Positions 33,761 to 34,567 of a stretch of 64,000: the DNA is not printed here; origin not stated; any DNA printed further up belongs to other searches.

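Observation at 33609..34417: Bactofilin fused to a DNA-binding HTH, paired with a membrane-anchored HTH paralog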

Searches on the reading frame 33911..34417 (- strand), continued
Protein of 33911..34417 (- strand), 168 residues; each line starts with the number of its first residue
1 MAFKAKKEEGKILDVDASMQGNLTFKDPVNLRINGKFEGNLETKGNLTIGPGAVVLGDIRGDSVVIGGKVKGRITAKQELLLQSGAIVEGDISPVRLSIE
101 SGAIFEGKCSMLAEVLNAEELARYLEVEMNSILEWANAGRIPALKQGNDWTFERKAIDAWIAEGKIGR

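Call 22: search_solved_structures(query=window:33911-34417:-, max_evalue=1, show_alignments=3)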
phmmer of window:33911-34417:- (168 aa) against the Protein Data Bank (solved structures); distinct sequences matched with E-value up to 1: 6.
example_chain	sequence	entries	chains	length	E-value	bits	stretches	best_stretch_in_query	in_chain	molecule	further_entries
2n3d_A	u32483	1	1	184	1.8e-10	44.3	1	6-109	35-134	Bactofilin A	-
6ria_A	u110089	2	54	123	3.9e-08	36.7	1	13-109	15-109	bactofilin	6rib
9f5x_u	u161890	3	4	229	1.3e-05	28.5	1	22-124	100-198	CAG1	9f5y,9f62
7ar9_z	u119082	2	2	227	0.00016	24.9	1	30-126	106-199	CA3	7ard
1gs5_A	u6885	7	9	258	0.75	13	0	47-121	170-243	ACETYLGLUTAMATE KINASE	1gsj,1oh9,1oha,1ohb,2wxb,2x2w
7ju4_2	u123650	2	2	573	0.83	12.8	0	101-152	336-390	Dynein regulatory complex subunit 2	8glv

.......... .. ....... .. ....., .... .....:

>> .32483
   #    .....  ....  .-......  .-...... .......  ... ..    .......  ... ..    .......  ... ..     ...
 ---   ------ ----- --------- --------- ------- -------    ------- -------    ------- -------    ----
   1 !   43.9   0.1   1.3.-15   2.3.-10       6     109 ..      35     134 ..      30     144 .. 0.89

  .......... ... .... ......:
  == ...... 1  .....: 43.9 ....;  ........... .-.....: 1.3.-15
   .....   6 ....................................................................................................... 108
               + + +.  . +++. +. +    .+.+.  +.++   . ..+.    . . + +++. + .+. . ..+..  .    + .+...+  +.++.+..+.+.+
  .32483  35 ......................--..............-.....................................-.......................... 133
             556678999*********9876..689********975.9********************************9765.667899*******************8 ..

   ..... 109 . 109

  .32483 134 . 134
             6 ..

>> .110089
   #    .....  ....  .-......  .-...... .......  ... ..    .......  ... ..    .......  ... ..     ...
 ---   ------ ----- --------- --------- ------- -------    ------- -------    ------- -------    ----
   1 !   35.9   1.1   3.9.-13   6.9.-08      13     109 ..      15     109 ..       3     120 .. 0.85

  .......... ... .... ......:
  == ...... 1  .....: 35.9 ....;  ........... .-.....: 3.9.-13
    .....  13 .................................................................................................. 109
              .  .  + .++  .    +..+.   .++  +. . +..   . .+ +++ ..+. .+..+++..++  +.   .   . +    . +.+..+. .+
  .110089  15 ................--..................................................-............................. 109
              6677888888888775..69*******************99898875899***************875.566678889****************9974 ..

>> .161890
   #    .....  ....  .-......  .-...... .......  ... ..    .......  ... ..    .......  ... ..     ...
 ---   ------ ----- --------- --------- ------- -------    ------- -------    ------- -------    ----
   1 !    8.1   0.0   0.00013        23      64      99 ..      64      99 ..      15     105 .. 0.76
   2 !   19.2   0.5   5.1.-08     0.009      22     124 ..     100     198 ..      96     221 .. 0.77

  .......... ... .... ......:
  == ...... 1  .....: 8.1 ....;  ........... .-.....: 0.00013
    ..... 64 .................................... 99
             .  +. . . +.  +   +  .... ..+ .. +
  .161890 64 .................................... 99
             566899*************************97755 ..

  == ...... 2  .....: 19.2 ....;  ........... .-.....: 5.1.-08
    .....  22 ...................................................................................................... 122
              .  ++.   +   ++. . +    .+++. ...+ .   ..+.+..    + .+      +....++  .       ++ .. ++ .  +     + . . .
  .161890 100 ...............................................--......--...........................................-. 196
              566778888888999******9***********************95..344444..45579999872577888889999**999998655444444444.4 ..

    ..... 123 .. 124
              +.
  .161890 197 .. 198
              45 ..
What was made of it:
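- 34091..34384 (-): Bactofilin beta-helix core of A (residues 12-109), including Phe105 (34103-34105). Sequence match to BacA 2n3d (E 1.8e-10) and Thermus bactofilin 6ria (call 22).
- On Bactofilin (PF04519 / DUF583): Phe105 aligns with both (call 22).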

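Call 25: search_protein_representatives(protein=window:33911-34417:-)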
Query: 168 residues. Proteins with E-value up to 0.001 (for the whole library): 14269; up to 1e-10: 746; up to 1e-30: 20. The best 150 are listed.
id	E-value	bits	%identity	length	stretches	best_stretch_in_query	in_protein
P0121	3.5e-53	196.1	56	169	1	6-166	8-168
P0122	5.5e-45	169.5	55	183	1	6-166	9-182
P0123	1.3e-43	165.0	55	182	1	4-166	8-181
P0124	1.8e-42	161.4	49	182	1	9-168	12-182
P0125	8.0e-42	159.2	51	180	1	7-166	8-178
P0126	5.2e-41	156.6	64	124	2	1-77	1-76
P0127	1.5e-40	155.1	50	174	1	7-163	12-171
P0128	2.4e-40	154.4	49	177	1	8-166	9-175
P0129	3.4e-40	153.9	50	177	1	8-166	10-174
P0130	1.0e-39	152.4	49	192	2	9-121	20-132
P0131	5.0e-38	146.9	47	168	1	7-163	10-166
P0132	1.1e-37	145.7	69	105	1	19-123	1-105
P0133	2.2e-37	144.8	46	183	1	6-163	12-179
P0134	3.9e-37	144.0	45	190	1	11-164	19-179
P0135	1.5e-36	142.1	47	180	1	7-163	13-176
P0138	1.9e-33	132.0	46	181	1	11-166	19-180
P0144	3.4e-27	111.7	38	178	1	7-165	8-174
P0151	4.0e-23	98.4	45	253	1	9-124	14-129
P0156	4.7e-21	91.7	52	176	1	7-108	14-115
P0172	1.9e-18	83.2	30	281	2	19-115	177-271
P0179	1.2e-17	80.7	32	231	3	110-162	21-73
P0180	3.4e-17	79.2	30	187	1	11-165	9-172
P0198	4.7e-15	72.2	36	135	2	115-165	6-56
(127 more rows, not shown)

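Call 27: list_cluster_members(proteins=[P0121, P0122, P0123, P0124, P0127, P0131, P0134, P0138, P0144, P0180])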
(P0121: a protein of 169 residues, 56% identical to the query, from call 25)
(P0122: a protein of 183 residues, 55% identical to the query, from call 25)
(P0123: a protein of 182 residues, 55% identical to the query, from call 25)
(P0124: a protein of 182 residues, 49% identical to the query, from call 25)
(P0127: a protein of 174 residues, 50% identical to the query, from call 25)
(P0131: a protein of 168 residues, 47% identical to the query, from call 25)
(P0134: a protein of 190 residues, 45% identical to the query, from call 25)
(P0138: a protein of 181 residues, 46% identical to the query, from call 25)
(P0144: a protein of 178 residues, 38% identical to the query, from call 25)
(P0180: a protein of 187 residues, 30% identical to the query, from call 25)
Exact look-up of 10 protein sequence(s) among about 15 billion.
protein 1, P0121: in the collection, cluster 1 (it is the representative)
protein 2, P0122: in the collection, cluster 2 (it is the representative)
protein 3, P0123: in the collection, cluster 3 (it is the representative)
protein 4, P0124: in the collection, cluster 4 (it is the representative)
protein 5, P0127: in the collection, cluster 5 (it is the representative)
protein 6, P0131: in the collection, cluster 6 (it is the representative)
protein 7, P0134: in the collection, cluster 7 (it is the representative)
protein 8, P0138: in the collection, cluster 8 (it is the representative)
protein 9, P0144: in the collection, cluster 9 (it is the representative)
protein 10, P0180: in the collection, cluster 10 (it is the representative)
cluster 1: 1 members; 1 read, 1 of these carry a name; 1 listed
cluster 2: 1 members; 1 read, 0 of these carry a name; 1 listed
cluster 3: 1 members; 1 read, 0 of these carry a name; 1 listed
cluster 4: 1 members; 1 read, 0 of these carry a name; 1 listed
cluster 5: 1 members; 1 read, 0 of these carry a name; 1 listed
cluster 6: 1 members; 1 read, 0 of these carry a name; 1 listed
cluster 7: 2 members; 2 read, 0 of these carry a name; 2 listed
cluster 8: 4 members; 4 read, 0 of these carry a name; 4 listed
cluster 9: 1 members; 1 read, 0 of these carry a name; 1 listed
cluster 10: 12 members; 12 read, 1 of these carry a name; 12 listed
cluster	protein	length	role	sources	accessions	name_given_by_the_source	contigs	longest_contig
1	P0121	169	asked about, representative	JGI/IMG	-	excisionase family DNA binding protein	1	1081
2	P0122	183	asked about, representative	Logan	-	-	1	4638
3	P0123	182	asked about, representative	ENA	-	-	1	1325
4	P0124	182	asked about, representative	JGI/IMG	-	-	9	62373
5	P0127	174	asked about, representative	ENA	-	-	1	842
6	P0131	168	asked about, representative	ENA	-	-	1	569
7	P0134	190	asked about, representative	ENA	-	-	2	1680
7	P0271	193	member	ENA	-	-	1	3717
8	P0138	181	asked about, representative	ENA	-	-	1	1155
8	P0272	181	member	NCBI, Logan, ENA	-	-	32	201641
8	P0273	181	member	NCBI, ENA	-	-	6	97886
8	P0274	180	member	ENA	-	-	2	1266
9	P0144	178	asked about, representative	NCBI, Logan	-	-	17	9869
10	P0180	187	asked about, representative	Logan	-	-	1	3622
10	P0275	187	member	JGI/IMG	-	cytoskeletal protein CcmA (bactofilin family)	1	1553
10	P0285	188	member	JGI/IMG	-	-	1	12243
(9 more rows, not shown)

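Call 28: predict_structure(alignment_id=A1)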
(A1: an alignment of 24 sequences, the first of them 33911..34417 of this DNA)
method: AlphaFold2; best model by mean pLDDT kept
length: 168 residues; sequences in the alignment: 24
mean_pLDDT: 83.5   pTM: 0.63
mean pLDDT of the five models: 83.5, 83.4, 82.6, 81.5, 81.3
residues with pLDDT >= 90: 72; 70-90: 77; 50-70: 8; < 50: 11
segments of 3 or more residues with pLDDT < 50: 1-10
pLDDT, mean of each block of 10 residues (from residue 1): 35 77 87 92 92 94 95 94 96 91 92 78 82 86 82 80 63
secondary structure, 60 per line:
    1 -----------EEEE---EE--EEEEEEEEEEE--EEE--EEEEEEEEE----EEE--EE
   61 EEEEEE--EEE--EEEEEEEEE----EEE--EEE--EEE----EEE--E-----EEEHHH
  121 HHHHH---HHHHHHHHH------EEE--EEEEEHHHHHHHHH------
elements in order: E12-15 E23-33 E36-38 E41-49 E54-56 E59-66 E69-71 E74-82 E87-89 E92-94 E97-99 E104-106 E115-117 H118-125 H129-137 E144-146 E149-153 H154-162
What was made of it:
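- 33911..34417 (-): Gene A: bactofilin-wHTH fusion protein, 168 aa. AlphaFold2 mean pLDDT 83.5 (call 28).
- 33926..34075 (-): Winged HTH of A (residues 115-164), joined to the beta-helix by a short conserved linker (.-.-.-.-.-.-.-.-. in orthologs). AlphaFold2 topology strand-helix-helix-strand-strand-helix (call 28).
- On Bactofilin (PF04519 / DUF583): AlphaFold2 predicts an all-beta domain from 12 to 106 with pLDDT around 90 (call 28).
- On RacA-like chromosome anchor: There is no coiled coil, and a bactofilin takes its place (call 28).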

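Call 29: find_encoding_contigs(protein=P0272, flank=6000, max_places=2)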
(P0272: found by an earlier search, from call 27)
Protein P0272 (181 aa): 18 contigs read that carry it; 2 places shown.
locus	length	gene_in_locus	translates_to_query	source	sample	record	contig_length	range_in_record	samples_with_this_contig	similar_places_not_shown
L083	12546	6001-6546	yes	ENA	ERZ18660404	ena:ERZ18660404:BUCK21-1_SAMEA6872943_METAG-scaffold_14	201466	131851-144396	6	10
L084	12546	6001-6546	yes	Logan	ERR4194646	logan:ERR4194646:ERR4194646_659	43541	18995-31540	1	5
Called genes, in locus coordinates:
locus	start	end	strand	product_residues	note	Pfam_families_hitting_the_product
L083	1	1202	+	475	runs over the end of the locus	PF01425:Amidase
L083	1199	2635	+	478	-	PF02934:GatB_N, PF02637:GatB_Yqey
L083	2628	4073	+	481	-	PF00595:PDZ (faint), PF13180:PDZ_2 (weak), PF17820:PDZ_6, PF03572:Peptidase_S41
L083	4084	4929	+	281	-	PF04748:Polysacc_deac_2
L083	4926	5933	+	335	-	PF00814:TsaD, PF22521:HypF_C_2 (weak)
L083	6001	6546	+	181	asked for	PF04519:Bactofilin, PF12728:HTH_17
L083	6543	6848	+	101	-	PF12728:HTH_17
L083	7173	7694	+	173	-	PF00565:SNase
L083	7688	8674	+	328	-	PF01171:ATP_bind_3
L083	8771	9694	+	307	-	PF00535:Glycos_transf_2, PF13641:Glyco_tranf_2_3 (weak)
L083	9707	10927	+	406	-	-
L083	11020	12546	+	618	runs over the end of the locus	PF06480:FtsH_ext (faint), PF06068:TIP49 (weak), PF13191:AAA_16 (faint), PF00004:AAA, PF07728:AAA_5 (weak), PF17862:AAA_lid_3, PF01434:Peptidase_M41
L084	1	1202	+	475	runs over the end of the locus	PF01425:Amidase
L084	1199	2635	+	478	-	PF02934:GatB_N, PF02637:GatB_Yqey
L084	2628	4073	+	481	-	PF00595:PDZ (faint), PF13180:PDZ_2 (weak), PF17820:PDZ_6, PF03572:Peptidase_S41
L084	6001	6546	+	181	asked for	PF04519:Bactofilin, PF12728:HTH_17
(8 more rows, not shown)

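Call 31: find_encoding_contigs(protein=P0124, flank=6000, max_places=1)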
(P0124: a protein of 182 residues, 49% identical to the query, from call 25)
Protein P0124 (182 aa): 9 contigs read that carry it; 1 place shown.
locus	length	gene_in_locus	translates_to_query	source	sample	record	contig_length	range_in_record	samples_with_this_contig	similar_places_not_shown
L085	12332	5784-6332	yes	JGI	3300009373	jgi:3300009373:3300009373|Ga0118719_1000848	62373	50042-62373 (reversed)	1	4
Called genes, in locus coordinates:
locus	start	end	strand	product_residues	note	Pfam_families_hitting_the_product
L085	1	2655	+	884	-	?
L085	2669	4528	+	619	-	PF13584:BatD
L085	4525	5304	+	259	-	PF07719:TPR_2 (faint), PF00515:TPR_1 (weak)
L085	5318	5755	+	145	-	PF02308:MgtC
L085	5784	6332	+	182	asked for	PF04519:Bactofilin, PF12728:HTH_17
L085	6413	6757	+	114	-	PF12728:HTH_17 (weak)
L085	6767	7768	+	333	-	PF13180:PDZ_2 (faint), PF17820:PDZ_6 (weak), PF00595:PDZ (weak)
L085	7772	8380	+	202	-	-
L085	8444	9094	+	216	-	PF07719:TPR_2 (faint)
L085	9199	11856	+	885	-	PF02739:5_3_exonuc_N, PF01367:5_3_exonuc, PF01612:DNA_pol_A_exo1, PF22619:DNA_polI_exo1, PF00476:DNA_pol_A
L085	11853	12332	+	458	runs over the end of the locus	PF08323:Glyco_transf_5, PF13439:Glyco_transf_4 (weak), PF00534:Glycos_transf_1, PF13692:Glyco_trans_1_4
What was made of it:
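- The MgtC-A-B order persists in L085 although the rest of the synteny has changed (call 31).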

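Call 32: find_encoding_contigs(protein=P0285, flank=6000, max_places=1)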
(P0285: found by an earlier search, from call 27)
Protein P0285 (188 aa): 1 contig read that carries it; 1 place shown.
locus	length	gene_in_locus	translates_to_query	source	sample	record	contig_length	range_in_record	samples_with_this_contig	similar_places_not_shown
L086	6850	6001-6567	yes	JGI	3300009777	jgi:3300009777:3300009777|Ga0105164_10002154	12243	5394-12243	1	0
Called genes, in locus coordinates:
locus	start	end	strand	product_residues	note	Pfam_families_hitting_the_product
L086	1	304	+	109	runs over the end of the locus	PF09685:MamF_MmsF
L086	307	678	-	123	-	PF13560:HTH_31, PF12844:HTH_19 (weak), PF01381:HTH_3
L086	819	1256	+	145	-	-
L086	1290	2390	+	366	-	PF25216:Volactin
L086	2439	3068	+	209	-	-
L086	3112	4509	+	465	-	PF00142:Fer4_NifH (weak), PF01656:CbiA, PF06564:CBP_BcsQ, PF09140:MipZ (faint), PF10609:ParA (faint), PF13614:AAA_31, PF16561:AMPK1_CBM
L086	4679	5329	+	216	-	-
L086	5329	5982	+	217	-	-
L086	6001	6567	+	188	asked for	PF04519:Bactofilin, PF12728:HTH_17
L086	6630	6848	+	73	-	?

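Call 33: find_encoding_contigs(protein=P0144, flank=6000, max_places=1)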
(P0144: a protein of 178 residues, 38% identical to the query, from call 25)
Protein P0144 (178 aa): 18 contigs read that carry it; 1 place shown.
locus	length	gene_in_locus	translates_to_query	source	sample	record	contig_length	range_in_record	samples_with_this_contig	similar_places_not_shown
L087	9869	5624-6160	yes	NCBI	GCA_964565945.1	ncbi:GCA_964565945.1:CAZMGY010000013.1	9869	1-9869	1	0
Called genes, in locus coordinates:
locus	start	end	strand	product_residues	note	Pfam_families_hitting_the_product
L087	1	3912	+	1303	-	?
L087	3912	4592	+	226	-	PF05036:SPOR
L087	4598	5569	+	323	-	PF07719:TPR_2 (weak), PF00515:TPR_1 (weak), PF00595:PDZ (weak), PF13180:PDZ_2 (faint), PF17820:PDZ_6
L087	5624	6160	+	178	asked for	PF04519:Bactofilin, PF12728:HTH_17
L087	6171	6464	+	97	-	PF12728:HTH_17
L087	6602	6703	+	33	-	-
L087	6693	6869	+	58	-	-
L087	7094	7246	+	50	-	-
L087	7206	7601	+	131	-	-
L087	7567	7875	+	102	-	-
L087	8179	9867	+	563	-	?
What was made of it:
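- SPOR and PDZ proteins lie next to the pair in L087 (call 33).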

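Call 35: fold_search(model_id=the predicted structure, library=pdb)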
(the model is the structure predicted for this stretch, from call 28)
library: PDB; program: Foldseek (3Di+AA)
matches with E <= 10: 535; with E <= 0.001: 1
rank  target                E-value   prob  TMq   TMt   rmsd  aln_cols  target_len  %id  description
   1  2n3d_MODEL_1_A        3.3e-04  1.00  0.52  0.82   2.1       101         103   32  Atomic structure of the cytoskeletal bactofilin BacA revealed by solid-state NMR (released 2015-12-16)
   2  6rib_A                2.5e-03  1.00  0.47  0.77   4.6       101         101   28  Cryo-EM reconstruction of Thermus thermophilus bactofilin double helical filaments (released 2019-07-17)
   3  6ria_1                4.2e-03  1.00  0.40  0.74   5.0        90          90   27  Bactofilin from Thermus thermophilus, F105R mutant crystal structure (released 2019-07-17)
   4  8dgl_B                9.2e-02  1.00  0.28  0.65   1.6        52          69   19  Crystal Structure of the RdfS Excisionase (released 2022-10-05)
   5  6ama_H                1.1e-01  1.00  0.27  0.74   1.5        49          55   22  Structure of S. coelicolor/S. venezuelae BldC-smeA-ssfA complex to 3.09 Angstrom (released 2018-03-28)
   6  6ama_B                1.2e-01  1.00  0.27  0.73   1.6        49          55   22  Structure of S. coelicolor/S. venezuelae BldC-smeA-ssfA complex to 3.09 Angstrom (released 2018-03-28)
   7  6hn7_B                1.2e-01  1.00  0.27  0.59   1.6        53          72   26  Hijacking the Hijackers: Escherichia coli Pathogenicity Islands Redirect Helper Phage Packaging for Their Own Benefit. (released 2019-07-31)
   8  4j2n_C                2.2e-01  1.00  0.27  0.72   2.1        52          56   23  Crystal Structure of mycobacteriophage Pukovnik Xis (released 2013-10-23)
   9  6ama_A                2.4e-01  1.00  0.27  0.75   1.5        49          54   22  Structure of S. coelicolor/S. venezuelae BldC-smeA-ssfA complex to 3.09 Angstrom (released 2018-03-28)
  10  4lhf                  2.6e-01  0.99  0.27  0.53   3.0        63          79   11  Crystal structure of a DNA binding protein from phage P2 (released 2014-03-05)
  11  4j2n_A                3.2e-01  1.00  0.27  0.73   2.0        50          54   22  Crystal Structure of mycobacteriophage Pukovnik Xis (released 2013-10-23)
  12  6amk_B                3.4e-01  1.00  0.27  0.78   1.5        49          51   22  Structure of Streptomyces venezuelae BldC-whiI opt complex (released 2018-03-28)
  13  8dgl_A                3.7e-01  1.00  0.29  0.67   1.5        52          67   19  Crystal Structure of the RdfS Excisionase (released 2022-10-05)
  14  6ama_Y                3.7e-01  1.00  0.26  0.70   1.9        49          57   22  Structure of S. coelicolor/S. venezuelae BldC-smeA-ssfA complex to 3.09 Angstrom (released 2018-03-28)
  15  3ucs_B                3.9e-01  0.99  0.26  0.42   2.7        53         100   19  Crystal structure of the complex between CBPA J-domain and CBPM (released 2013-07-03)
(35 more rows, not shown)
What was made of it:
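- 34091..34384 (-): Foldseek match to 2n3d and 6rib, TM-score on the target 0.77-0.82 (call 35).
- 33926..34075 (-): Foldseek matches RdfS, BldC, Pukovnik Xis and RacA at rmsd 1.5-2.1 A (call 35).
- On Bactofilin (PF04519 / DUF583): PDB matches to BacA and the Thermus bactofilin (calls 22, 35).
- Closest known: Canonical bactofilins. Same: Sequence matches at E 1.8e-10 to BacA and 3.9e-8 to the Thermus protein, plus Foldseek matches (calls 22, 35).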

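Call 55: search_protein_families(library=ncbifam, proteins=[L086:819-1256:+, L086:1290-2390:+, L086:2439-3068:+, L086:3112-4509:+, L086:4679-5329:+, L086:5329-5982:+, L086:6001-6567:+, L086:6630-6848:+, L086:2-304:+], max_evalue=0.01)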
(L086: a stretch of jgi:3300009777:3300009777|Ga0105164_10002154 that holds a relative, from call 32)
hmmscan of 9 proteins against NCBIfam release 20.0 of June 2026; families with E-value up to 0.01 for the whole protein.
L086:819-1256:+ (145 aa): 0 families

L086:1290-2390:+ (366 aa): 1 family
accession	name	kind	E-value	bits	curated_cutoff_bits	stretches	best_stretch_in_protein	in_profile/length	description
NF040964.1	MamK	subfamily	0.00014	21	400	1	71-224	44-192/335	MamK family actin-like protein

L086:2439-3068:+ (209 aa): 0 families

L086:3112-4509:+ (465 aa): 29 families (the best 25 are shown)
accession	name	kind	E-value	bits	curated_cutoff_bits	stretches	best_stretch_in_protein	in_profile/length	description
NF041546.1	ParA_partition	equivalog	7.6e-32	110.5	180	2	112-249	68-203/203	ParA family partition ATPase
TIGR03453.1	partition_RepA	equivalog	5.7e-24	84.7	348.45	1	3-168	106-282/387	plasmid partitioning protein RepA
TIGR03371.1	cellulose_yhjQ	equivalog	1.1e-20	74.1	157.85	1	1-251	1-242/246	cellulose biosynthesis protein BcsQ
NF041283.1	PrgP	equivalog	3.7e-20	72.4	400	1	3-227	4-235/297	ParA superfamily DNA segregation protein PrgP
TIGR01969.1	minD_arch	subfamily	3.6e-18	65.6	201.75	1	3-260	2-240/251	cell division ATPase MinD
NF010443.0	PRK13869.1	subfamily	3.3e-17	62.4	446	1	3-189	123-326/405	plasmid-partitioning protein RepA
TIGR01968.1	minD_bact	equivalog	5.4e-10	39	212.9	1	3-177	3-165/261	septum site-determining protein MinD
NF010259.0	PRK13705.1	equivalog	1.7e-09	37.1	725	1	2-155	107-269/388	plasmid-partitioning protein SopA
TIGR01287.1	nifH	equivalog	1.7e-08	34.1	394.35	1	9-77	7-73/275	nitrogenase iron protein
TIGR03018.1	pepcterm_TyrKin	hypoth_equivalog_domain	2.3e-08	33.6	230.65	1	4-88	38-119/207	XrtA-associated tyrosine autokinase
NF033200.1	F430_CfbC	exception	4.1e-07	29.6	402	1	9-48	7-46/260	Ni-sirohydrochlorin a,c-diamide reductive cyclase ATP-dependent reductase subunit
NF009701.0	PRK13230.1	subfamily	5e-07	29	350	1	9-77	8-74/291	nitrogenase reductase-like protein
NF047398.1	AAA_KGGVGR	domain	1e-06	29.2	90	1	2-72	3-74/190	KGGVGR-motif variant AAA ATPase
NF008967.0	PRK12313.1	equivalog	5.4e-06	25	577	1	384-443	39-98/633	1,4-alpha-glucan branching protein GlgB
TIGR01281.1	DPOR_bchL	equivalog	9.9e-06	25.1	345.15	1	9-63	7-58/268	ferredoxin:protochlorophyllide reductase (ATP-dependent) iron-sulfur ATP-binding protein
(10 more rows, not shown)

L086:4679-5329:+ (216 aa): 0 families

L086:5329-5982:+ (217 aa): 0 families

L086:6001-6567:+ (188 aa): 3 families
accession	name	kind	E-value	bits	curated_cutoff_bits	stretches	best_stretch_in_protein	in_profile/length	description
NF047737.1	antiphage_MADS1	equivalog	3.4e-06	27.2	80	1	122-168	4-49/49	methylation-associated defense system helix-turn-helix domain-containing protein MAD1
TIGR01764.1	excise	domain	0.00022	21.5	28.8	1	122-150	2-30/49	excisionase family DNA-binding protein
NF040510.1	avirulen_svx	equivalog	0.0052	15.5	625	1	20-98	495-568/601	Svx/AvrXca family virulence/avirulence protein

L086:6630-6848:+ (73 aa): 0 families

L086:2-304:+ (100 aa): 1 family
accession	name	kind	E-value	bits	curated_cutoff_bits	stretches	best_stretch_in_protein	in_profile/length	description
TIGR00766.1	TIGR00766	equivalog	0.0034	16.7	213.65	1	5-83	16-92/263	inner membrane protein YhjD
